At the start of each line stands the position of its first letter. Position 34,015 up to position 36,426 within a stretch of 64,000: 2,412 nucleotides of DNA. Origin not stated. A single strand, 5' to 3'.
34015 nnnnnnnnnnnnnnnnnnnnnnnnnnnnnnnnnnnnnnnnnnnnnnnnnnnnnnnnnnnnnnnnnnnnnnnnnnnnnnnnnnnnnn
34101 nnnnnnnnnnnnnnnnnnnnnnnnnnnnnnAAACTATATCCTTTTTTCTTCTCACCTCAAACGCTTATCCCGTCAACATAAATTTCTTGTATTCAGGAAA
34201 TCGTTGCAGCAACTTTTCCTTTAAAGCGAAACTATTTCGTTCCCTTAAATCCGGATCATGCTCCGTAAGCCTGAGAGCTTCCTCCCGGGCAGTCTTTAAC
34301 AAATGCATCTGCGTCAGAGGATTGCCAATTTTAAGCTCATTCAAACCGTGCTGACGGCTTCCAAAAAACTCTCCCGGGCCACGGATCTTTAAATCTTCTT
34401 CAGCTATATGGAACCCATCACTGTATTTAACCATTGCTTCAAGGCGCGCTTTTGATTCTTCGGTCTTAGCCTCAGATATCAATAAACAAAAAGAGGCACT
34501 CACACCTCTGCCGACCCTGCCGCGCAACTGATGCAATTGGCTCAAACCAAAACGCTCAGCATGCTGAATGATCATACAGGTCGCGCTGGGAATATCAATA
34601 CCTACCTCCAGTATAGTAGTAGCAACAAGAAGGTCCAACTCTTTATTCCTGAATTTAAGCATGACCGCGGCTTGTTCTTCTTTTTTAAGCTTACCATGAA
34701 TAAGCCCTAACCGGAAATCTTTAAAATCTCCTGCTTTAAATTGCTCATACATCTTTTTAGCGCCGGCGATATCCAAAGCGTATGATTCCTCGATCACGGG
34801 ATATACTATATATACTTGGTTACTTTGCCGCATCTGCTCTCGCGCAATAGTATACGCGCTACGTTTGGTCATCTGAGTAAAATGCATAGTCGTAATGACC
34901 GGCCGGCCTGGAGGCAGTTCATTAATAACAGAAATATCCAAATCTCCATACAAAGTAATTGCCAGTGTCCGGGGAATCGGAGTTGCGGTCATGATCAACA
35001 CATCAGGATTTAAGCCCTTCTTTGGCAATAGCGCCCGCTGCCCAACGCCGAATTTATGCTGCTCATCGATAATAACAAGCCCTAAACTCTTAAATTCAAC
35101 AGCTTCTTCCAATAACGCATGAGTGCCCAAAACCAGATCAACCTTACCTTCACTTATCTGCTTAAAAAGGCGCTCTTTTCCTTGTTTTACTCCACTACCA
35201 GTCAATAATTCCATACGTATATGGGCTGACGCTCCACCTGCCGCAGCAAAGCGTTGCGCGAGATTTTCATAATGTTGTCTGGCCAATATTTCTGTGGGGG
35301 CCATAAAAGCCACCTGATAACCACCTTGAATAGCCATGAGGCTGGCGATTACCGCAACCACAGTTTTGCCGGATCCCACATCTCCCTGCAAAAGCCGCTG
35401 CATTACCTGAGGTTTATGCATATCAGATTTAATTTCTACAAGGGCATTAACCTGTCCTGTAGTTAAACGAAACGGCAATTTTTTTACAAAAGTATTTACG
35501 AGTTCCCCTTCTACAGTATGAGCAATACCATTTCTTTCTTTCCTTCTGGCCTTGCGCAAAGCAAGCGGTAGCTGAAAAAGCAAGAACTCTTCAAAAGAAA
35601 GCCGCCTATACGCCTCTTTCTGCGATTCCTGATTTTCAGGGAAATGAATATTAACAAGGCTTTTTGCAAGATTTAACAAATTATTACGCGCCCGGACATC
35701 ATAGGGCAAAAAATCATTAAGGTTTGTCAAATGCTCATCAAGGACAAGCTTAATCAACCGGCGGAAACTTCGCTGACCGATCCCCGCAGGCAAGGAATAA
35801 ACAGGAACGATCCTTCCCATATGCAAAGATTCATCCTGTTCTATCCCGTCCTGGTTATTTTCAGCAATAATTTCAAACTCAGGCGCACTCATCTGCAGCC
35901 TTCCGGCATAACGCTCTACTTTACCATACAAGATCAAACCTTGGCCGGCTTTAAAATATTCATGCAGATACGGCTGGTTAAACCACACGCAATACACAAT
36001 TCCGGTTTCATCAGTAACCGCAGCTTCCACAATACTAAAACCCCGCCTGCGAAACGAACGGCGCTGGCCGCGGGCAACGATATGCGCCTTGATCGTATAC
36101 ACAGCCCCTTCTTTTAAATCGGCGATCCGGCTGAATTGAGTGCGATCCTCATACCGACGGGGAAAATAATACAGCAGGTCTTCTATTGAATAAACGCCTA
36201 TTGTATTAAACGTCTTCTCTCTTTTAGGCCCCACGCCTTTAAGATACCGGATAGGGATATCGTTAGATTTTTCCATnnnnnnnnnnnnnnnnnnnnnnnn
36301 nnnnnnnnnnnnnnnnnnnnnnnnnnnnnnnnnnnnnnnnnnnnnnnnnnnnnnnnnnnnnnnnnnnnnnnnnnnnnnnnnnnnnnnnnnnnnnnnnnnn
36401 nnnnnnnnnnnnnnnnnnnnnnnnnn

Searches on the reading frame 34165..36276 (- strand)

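Call 16: search_protein_families(library=pfam, proteins=[window:34165-36276:-], max_evalue=0.001)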
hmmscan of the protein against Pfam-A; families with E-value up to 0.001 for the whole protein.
window:34165-36276:- (703 aa): 7 families
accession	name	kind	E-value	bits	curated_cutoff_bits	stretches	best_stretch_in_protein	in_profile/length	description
PF17191.10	RecG_wedge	-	1.3e-31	109.8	23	1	8-176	1-156/162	RecG wedge domain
PF00270.35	DEAD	-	2.8e-21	76.4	26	1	295-437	18-163/167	DEAD/DEAH box helicase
PF00271.37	Helicase_C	-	1.2e-20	74.2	23.5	1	483-590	13-108/110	Helicase conserved C-terminal domain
PF19833.4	RecG_dom3_C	-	3.9e-12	46.5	26.8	1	619-689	2-73/87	ATP-dependent DNA helicase RecG, domain 3, C-terminal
PF01336.31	tRNA_anti-codon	-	2.3e-09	37.5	27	1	74-137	9-75/75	OB-fold nucleic acid binding domain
PF04851.21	ResIII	-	9.1e-09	35.9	22.5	1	271-433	4-162/164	Type III restriction enzyme, res subunit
PF22590.2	Cas3-like_C_2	-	0.00036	21.2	27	0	503-590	12-103/106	CRISPR-associated nuclease/helicase Cas3, C-terminal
